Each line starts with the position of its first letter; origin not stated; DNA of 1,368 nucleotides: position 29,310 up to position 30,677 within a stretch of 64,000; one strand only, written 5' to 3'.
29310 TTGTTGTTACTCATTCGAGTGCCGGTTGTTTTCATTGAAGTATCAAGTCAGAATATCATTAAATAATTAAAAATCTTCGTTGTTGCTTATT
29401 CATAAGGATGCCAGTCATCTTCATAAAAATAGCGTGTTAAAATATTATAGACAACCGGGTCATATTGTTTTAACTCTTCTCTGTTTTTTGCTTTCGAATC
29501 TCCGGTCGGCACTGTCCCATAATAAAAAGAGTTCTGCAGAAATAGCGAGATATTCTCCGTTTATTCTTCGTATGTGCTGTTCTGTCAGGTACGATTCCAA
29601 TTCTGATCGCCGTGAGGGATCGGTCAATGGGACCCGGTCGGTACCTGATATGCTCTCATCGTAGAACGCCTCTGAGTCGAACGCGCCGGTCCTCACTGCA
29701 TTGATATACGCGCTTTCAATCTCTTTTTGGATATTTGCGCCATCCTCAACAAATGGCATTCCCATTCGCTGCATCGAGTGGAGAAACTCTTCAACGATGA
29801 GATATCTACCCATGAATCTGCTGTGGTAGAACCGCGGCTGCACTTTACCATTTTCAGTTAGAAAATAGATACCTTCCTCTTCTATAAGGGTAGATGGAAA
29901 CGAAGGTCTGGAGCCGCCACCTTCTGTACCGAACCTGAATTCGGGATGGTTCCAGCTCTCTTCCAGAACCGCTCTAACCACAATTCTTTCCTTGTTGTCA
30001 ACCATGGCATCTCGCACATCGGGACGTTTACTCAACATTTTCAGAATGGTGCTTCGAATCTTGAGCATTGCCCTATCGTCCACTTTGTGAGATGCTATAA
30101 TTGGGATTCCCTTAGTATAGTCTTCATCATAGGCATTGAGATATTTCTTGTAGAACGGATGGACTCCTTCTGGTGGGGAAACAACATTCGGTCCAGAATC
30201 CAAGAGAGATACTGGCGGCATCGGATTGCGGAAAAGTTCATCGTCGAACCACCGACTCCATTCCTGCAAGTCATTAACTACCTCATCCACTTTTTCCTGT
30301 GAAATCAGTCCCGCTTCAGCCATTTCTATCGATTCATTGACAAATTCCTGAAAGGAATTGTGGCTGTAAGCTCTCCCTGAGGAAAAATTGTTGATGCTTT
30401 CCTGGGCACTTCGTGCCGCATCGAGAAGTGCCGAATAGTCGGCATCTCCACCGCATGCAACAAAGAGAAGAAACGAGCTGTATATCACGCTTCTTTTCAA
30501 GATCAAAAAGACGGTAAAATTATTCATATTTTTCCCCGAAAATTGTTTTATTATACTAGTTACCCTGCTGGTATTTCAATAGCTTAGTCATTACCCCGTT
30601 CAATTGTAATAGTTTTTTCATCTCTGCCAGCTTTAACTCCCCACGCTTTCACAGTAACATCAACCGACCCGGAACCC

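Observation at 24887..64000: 39-kb uninterrupted array of exported peptidase-like genes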

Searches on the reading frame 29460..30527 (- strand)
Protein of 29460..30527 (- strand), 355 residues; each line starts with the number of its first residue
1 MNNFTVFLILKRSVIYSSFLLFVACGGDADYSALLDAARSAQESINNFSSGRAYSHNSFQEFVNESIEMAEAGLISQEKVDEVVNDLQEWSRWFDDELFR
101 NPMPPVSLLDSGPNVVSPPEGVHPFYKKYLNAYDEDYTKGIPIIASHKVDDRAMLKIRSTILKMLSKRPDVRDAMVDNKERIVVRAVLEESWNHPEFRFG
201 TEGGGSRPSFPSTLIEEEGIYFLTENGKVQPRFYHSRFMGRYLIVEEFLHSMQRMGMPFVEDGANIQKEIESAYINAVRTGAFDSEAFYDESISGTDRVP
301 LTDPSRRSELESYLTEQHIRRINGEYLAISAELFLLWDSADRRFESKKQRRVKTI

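Call 3: search_protein_families(library=pfam, proteins=[window:29460-30527:-])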
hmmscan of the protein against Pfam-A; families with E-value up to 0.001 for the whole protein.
window:29460-30527:- (355 aa): 0 families

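Call 19: search_protein_families(library=ncbifam, proteins=[window:29460-30527:-], max_evalue=0.01)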
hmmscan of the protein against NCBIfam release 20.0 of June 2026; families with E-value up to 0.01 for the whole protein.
window:29460-30527:- (355 aa): 0 families

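Call 22: search_solved_structures(query=window:29460-30527:-, max_evalue=1)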
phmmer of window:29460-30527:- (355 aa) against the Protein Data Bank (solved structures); distinct sequences matched with E-value up to 1: 2.
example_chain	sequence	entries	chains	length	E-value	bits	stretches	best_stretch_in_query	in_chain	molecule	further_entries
8i0j_A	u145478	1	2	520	0.079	15.2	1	79-135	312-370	Glycoside hydrolase family 39 beta-xylosidase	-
8i0x_B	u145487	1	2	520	0.08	15.2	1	79-135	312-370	Glycoside hydrolase family 39 beta-xylosidase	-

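Call 36: find_homologous_proteins(query=window:29460-30527:-)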
Query window:29460-30527:- (355 aa): 10 proteins with E <= 0.001 among 2380 candidates.
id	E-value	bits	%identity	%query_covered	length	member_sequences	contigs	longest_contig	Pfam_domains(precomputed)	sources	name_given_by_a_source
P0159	1.6e-202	690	91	94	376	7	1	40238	-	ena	-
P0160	8.1e-196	668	87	94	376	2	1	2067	-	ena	-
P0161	6.6e-195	665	87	94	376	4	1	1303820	-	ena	-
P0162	6.0e-147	507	66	95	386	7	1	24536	-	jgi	jgi:hypothetical protein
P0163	1.3e-144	500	69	93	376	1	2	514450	-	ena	-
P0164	2.0e-51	193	35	98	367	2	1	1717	-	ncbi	-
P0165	5.8e-51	192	41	78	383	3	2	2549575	-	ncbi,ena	-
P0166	3.4e-49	186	35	93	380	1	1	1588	-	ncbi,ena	-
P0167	1.0e-48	184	36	90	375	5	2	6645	-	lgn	-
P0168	1.3e-48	184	39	88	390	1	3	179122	-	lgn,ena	-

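Call 37: find_encoding_contigs(protein=P0163, flank=10000, max_places=2)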
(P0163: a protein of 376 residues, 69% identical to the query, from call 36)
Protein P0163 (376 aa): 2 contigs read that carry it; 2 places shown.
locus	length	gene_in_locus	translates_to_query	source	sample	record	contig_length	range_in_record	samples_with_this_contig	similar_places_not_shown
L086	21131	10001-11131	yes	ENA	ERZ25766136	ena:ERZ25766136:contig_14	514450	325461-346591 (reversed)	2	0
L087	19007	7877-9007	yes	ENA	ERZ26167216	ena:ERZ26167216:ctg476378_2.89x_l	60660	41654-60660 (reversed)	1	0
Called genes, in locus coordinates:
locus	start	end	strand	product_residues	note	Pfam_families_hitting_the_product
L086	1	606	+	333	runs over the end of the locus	PF26233:NicX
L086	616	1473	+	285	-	PF00005:ABC_tran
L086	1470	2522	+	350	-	PF00005:ABC_tran, PF02463:SMC_N (weak), PF13304:AAA_21 (faint), PF08352:oligo_HPY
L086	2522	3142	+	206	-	-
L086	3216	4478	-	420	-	PF05977:MFS_3, PF07690:MFS_1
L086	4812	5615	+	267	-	PF26233:NicX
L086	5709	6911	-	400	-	PF02239:Cytochrom_D1 (faint), PF08450:SGL (faint), PF21783:YNCE (faint), PF23414:Beta-prop_EML_2 (faint), PF25174:Beta-prop_THOC3 (faint), PF10282:Lactonase (weak)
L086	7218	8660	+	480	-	PF00557:Peptidase_M24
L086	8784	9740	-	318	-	PF01370:Epimerase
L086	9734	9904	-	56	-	-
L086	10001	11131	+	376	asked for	-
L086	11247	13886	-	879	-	PF00696:AA_kinase, PF22468:ACT_9 (weak), PF00278:Orn_DAP_Arg_deC, PF02784:Orn_Arg_deC_N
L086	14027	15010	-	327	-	-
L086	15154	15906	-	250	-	-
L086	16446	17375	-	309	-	-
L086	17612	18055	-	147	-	PF01019:G_glu_transpept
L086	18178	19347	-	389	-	PF01019:G_glu_transpept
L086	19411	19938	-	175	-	-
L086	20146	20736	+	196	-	PF00440:TetR_N, PF16925:TetR_C_13, PF21993:TetR_C_13_2, PF16859:TetR_C_11 (weak)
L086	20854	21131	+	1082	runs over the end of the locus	PF03176:MMPL, PF02460:Patched (weak), PF12349:Sterol-sensing (weak), PF03176:MMPL, PF00873:ACR_tran (weak), PF07044:DUF1329 (faint), PF17131:TP_0789-like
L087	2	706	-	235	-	?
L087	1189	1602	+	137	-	PF13022:HTH_Tnp_1_2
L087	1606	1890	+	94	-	-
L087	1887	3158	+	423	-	PF03237:Terminase_6N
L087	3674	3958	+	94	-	PF01527:HTH_Tnp_1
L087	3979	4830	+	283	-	PF13276:HTH_21, PF00665:rve, PF24764:rva_4 (weak), PF13683:rve_3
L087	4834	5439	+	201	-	-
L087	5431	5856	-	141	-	-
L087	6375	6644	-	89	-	-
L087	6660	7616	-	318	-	PF01370:Epimerase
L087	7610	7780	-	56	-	-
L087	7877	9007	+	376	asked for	-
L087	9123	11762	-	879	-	PF00696:AA_kinase, PF22468:ACT_9 (weak), PF00278:Orn_DAP_Arg_deC, PF02784:Orn_Arg_deC_N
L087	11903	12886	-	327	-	-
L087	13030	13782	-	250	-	-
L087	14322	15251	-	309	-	-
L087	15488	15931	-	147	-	PF01019:G_glu_transpept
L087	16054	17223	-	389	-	PF01019:G_glu_transpept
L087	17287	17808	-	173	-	-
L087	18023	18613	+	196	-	PF00440:TetR_N, PF16925:TetR_C_13, PF21993:TetR_C_13_2, PF16859:TetR_C_11 (weak)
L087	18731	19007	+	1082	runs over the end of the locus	PF03176:MMPL, PF02460:Patched (weak), PF12349:Sterol-sensing (weak), PF03176:MMPL, PF00873:ACR_tran (weak), PF07044:DUF1329 (faint), PF17131:TP_0789-like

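Call 38: find_encoding_contigs(protein=P0159, flank=10000, max_places=2)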
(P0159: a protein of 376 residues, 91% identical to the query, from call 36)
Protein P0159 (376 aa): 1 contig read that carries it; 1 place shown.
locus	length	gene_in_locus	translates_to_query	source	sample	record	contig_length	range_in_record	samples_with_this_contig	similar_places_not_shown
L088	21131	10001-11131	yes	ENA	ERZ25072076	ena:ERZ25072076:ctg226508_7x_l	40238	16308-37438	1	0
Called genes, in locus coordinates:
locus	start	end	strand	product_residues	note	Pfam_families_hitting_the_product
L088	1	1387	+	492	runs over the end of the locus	PF05195:AMP_N, PF00557:Peptidase_M24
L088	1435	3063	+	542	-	PF05960:DUF885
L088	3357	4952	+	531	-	PF04389:Peptidase_M28, PF01546:Peptidase_M20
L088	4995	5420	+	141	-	-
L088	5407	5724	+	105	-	-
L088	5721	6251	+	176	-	-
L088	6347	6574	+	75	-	-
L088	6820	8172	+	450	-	PF00557:Peptidase_M24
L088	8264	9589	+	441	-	-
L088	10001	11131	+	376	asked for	-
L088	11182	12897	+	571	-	PF05960:DUF885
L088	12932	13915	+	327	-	-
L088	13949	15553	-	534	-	PF01839:FG-GAP (faint), PF13517:FG-GAP_3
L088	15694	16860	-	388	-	PF01053:Cys_Met_Meta_PP, PF00155:Aminotran_1_2 (weak), PF00266:Aminotran_5 (weak)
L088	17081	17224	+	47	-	-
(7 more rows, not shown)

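Call 39: find_encoding_contigs(protein=P0165, flank=10000, max_places=2)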
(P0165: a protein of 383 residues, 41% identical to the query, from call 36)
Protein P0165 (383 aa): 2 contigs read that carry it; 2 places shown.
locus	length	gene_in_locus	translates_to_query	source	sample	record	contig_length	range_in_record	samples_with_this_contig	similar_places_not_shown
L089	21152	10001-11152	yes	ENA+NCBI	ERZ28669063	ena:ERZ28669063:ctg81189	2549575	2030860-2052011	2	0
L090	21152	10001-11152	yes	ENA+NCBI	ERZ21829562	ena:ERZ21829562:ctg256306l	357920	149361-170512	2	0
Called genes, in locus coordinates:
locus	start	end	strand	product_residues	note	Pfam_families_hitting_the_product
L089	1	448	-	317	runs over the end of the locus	PF00930:DPPIV_N (faint), PF23381:Beta-prop_IFT122_1st (faint), PF26549:Tricorn_N (weak), PF26550:Tricorn_2nd, PF07676:PD40, PF26549:Tricorn_N, PF07676:PD40, PF26549:Tricorn_N, +4 more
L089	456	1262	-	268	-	PF01979:Amidohydro_1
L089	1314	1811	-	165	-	PF01979:Amidohydro_1 (weak)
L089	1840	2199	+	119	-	-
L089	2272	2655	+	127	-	PF00837:T4_deiodinase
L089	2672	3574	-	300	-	-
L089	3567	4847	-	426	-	PF06808:DctM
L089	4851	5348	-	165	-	PF04290:DctQ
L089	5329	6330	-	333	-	PF03480:DctP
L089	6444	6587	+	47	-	-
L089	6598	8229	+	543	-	PF05960:DUF885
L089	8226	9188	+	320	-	PF01370:Epimerase, PF05368:NmrA (faint), PF13460:NAD_binding_10 (faint)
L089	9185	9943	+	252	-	PF23441:SDR, PF00106:adh_short, PF08659:KR, PF13561:adh_short_C2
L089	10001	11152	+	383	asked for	-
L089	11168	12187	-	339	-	PF00291:PALP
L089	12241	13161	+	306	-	-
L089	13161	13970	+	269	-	PF26550:Tricorn_2nd (faint), PF00930:DPPIV_N (faint), PF26549:Tricorn_N, PF07676:PD40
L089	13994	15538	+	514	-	PF04389:Peptidase_M28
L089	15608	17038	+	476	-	PF00557:Peptidase_M24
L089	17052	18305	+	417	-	-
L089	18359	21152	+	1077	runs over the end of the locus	PF00930:DPPIV_N (faint), PF26549:Tricorn_N, PF26550:Tricorn_2nd, PF07676:PD40 (weak), PF26549:Tricorn_N, PF01979:Amidohydro_1, PF07969:Amidohydro_3 (faint)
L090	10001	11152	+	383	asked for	-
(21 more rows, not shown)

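Call 54: predict_structure(alignment_id=A2)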
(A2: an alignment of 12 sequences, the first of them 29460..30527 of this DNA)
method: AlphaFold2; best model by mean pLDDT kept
length: 355 residues; sequences in the alignment: 12
mean_pLDDT: 53.0   pTM: 0.47
mean pLDDT of the five models: 53.0, 51.8, 51.5, 51.3, 51.0
residues with pLDDT >= 90: 3; 70-90: 68; 50-70: 123; < 50: 161
segments of 3 or more residues with pLDDT < 50: 1-5, 24-27, 49-58, 98-103, 185-264, 286-298, 316-326, 332-355
pLDDT, mean of each block of 10 residues (from residue 1): 49 53 55 89 65 43 75 81 70 56 63 80 66 80 62 57 63 60 44 28 29 31 33 29 32 33 45 56 50 46 59 50 46 43 37 44
secondary structure, 60 per line:
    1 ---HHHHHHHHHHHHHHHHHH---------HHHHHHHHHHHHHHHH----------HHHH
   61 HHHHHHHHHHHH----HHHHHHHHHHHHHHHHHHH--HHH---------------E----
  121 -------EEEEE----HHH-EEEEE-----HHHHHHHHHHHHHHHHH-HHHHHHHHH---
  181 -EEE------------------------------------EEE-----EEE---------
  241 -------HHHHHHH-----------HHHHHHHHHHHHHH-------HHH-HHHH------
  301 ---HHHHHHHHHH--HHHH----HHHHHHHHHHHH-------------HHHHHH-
elements in order: H4-21 H31-46 H57-72 H77-95 E128-132 E141-145 H151-167 H169-177 E182-184 E221-223 E229-231 H248-254 H266-279 H291-294 H304-313 H316-319 H324-335 H349-354

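Call 55: search_solved_structures(query=A2, max_evalue=10, show_alignments=2)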
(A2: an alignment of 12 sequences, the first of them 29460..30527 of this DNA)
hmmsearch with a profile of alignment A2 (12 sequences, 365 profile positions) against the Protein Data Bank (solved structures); distinct sequences matched with E-value up to 10: 1.
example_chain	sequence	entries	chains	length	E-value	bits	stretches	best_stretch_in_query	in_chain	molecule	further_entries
2dm1_A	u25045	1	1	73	1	11.5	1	185-223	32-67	Protein vav-2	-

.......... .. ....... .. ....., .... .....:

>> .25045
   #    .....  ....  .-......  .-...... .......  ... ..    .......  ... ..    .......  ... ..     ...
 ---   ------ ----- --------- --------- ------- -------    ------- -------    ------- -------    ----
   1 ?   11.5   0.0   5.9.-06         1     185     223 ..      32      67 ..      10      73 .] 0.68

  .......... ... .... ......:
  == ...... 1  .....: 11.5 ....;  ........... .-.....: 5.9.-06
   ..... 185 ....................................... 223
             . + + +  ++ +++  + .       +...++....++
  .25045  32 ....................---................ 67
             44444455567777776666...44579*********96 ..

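Call 59: find_homologous_proteins(query=A2, max_evalue=0.001)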
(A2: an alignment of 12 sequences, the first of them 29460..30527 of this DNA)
Query A2 (12 sequences) (355 aa, profile of the alignment): 43 proteins with E <= 0.001 among 8000 candidates.
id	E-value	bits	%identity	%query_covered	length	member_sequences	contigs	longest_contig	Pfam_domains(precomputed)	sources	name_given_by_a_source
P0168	2.5e-184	631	39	88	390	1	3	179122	-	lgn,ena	-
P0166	4.0e-183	627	35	93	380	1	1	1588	-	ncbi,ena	-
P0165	6.4e-183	626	41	78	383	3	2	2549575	-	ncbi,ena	-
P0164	1.1e-182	625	35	98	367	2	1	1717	-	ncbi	-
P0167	1.3e-178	612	36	90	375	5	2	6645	-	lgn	-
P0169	9.0e-177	606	39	78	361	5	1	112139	-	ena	-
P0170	8.5e-176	603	40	78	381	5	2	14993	-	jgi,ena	-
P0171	3.2e-174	597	36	83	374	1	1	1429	-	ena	-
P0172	5.5e-174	597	36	83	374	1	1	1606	-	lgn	-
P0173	7.9e-174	596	33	99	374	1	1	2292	-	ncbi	-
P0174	1.0e-173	596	36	83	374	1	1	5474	-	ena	-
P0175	1.2e-173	595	36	83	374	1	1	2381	-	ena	-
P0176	1.3e-173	595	36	83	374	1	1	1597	-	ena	-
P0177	1.4e-173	595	36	83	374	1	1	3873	-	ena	-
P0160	1.4e-173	595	87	94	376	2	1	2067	-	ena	-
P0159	2.3e-173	595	91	94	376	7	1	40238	-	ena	-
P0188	7.3e-173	593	34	99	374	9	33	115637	-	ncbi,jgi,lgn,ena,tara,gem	jgi:hypothetical protein|tara:strand:+ start:43 stop:1167 length:1125 start_codon:yes stop_codon:yes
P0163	8.2e-164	563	69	93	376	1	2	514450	-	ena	-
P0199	3.2e-153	528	39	86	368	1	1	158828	-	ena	-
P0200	7.7e-118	412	39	81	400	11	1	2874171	-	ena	-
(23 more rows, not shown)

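Call 60: find_encoding_contigs(protein=P0188, flank=10000, max_places=3)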
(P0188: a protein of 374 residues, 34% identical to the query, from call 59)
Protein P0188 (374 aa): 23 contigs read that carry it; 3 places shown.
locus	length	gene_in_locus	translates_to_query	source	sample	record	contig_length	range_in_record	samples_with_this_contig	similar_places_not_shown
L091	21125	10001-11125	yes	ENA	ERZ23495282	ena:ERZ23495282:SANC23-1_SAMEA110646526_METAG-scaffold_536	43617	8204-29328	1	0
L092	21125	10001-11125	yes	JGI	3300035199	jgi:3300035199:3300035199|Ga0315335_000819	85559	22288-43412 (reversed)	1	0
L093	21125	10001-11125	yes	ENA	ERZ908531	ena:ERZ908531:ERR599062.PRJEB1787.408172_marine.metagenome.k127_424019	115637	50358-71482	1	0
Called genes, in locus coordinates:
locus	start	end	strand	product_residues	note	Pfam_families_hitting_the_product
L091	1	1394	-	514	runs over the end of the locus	PF00515:TPR_1 (faint), PF07719:TPR_2 (faint), PF13432:TPR_16, PF12895:ANAPC3 (weak), PF13414:TPR_11 (weak), PF14559:TPR_19, PF13432:TPR_16 (weak), PF14559:TPR_19, +13 more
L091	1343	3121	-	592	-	PF01839:FG-GAP (faint), PF13517:FG-GAP_3, PF07593:UnbV_ASPIC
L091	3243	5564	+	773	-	PF00884:Sulfatase, PF01663:Phosphodiest, PF16347:SGSH_C, PF12895:ANAPC3 (weak), PF14559:TPR_19, PF14559:TPR_19, PF00515:TPR_1, PF13424:TPR_12, +19 more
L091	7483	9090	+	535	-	PF25183:OMP_b-brl_4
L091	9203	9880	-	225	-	PF20094:GWxTD_dom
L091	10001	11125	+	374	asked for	-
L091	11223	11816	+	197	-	PF02798:GST_N (weak), PF13417:GST_N_3, PF13409:GST_N_2, PF00043:GST_C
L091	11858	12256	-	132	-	-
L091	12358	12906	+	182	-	PF01871:AMMECR1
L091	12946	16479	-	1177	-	PF25275:Golvesin_C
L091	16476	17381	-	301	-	PF00005:ABC_tran, PF13304:AAA_21 (weak)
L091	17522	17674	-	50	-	-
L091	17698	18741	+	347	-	PF25954:Beta-barrel_RND_2, PF25967:RND-MFP_C (weak), PF25975:CzcB_C, PF25989:YknX_C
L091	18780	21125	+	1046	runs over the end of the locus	PF00873:ACR_tran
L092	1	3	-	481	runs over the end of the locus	PF00474:SSF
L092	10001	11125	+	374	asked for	-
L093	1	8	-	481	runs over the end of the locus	PF00474:SSF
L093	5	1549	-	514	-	PF00515:TPR_1 (faint), PF07719:TPR_2 (faint), PF13432:TPR_16, PF12895:ANAPC3 (weak), PF13414:TPR_11 (weak), PF14559:TPR_19, PF13432:TPR_16 (weak), PF14559:TPR_19, +13 more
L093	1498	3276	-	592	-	PF01839:FG-GAP (faint), PF13517:FG-GAP_3, PF07593:UnbV_ASPIC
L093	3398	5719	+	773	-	PF00884:Sulfatase, PF01663:Phosphodiest, PF16347:SGSH_C, PF12895:ANAPC3 (weak), PF14559:TPR_19, PF14559:TPR_19, PF00515:TPR_1, PF13424:TPR_12, +19 more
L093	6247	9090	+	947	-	PF13620:CarboxypepD_reg, PF13715:CarbopepD_reg_2 (weak), PF25183:OMP_b-brl_4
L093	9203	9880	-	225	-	PF20094:GWxTD_dom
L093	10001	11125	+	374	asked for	-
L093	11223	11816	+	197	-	PF02798:GST_N (weak), PF13417:GST_N_3, PF13409:GST_N_2, PF00043:GST_C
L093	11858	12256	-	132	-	-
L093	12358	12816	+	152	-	PF01871:AMMECR1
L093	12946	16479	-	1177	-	PF25275:Golvesin_C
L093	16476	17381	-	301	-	PF00005:ABC_tran, PF13304:AAA_21 (weak)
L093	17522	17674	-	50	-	-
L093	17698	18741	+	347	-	PF25954:Beta-barrel_RND_2, PF25967:RND-MFP_C (weak), PF25975:CzcB_C, PF25989:YknX_C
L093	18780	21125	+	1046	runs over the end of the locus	PF00873:ACR_tran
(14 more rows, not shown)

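Call 61: find_encoding_contigs(protein=P0200, flank=10000, max_places=2)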
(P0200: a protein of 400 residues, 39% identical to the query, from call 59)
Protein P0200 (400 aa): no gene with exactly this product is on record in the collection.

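Call 96: find_encoding_contigs(protein=P0199, flank=10000, max_places=2)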
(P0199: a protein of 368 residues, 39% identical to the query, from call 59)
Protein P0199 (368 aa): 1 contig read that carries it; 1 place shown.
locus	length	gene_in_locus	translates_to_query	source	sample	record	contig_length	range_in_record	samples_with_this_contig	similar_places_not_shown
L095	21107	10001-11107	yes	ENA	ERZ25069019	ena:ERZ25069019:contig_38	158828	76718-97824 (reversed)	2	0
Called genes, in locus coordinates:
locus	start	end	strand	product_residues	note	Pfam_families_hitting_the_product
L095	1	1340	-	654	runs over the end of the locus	PF00246:Peptidase_M14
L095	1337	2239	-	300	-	-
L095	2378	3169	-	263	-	PF00246:Peptidase_M14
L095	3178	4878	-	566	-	PF00246:Peptidase_M14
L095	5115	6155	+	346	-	-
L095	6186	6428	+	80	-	-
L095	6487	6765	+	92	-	PF01527:HTH_Tnp_1, PF13384:HTH_23 (weak), PF13518:HTH_28 (weak)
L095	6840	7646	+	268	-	PF13276:HTH_21, PF00665:rve, PF13683:rve_3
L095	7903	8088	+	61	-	PF01979:Amidohydro_1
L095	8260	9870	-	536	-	PF04389:Peptidase_M28, PF01546:Peptidase_M20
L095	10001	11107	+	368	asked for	-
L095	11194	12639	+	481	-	PF13360:PQQ_2, PF00036:EF-hand_1 (faint), PF13202:EF-hand_5 (faint), PF13405:EF-hand_6 (faint)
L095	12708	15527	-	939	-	PF02012:BNR (faint), PF25852:DUF6242_C (faint), PF15902:Sortilin-Vps10 (weak)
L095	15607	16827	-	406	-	PF05935:Arylsulfotrans, PF14269:Arylsulfotran_2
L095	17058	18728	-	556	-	PF24575:TPR_Slam (faint), PF25060:ARM_TT21_2nd (faint), PF00515:TPR_1 (faint), PF07719:TPR_2 (faint), PF13432:TPR_16 (weak), PF14559:TPR_19, PF23914:TPR_CcmH_CycH (weak), PF13432:TPR_16 (weak), +10 more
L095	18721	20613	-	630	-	PF01839:FG-GAP (faint), PF13517:FG-GAP_3, PF07593:UnbV_ASPIC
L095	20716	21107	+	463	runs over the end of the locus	PF00557:Peptidase_M24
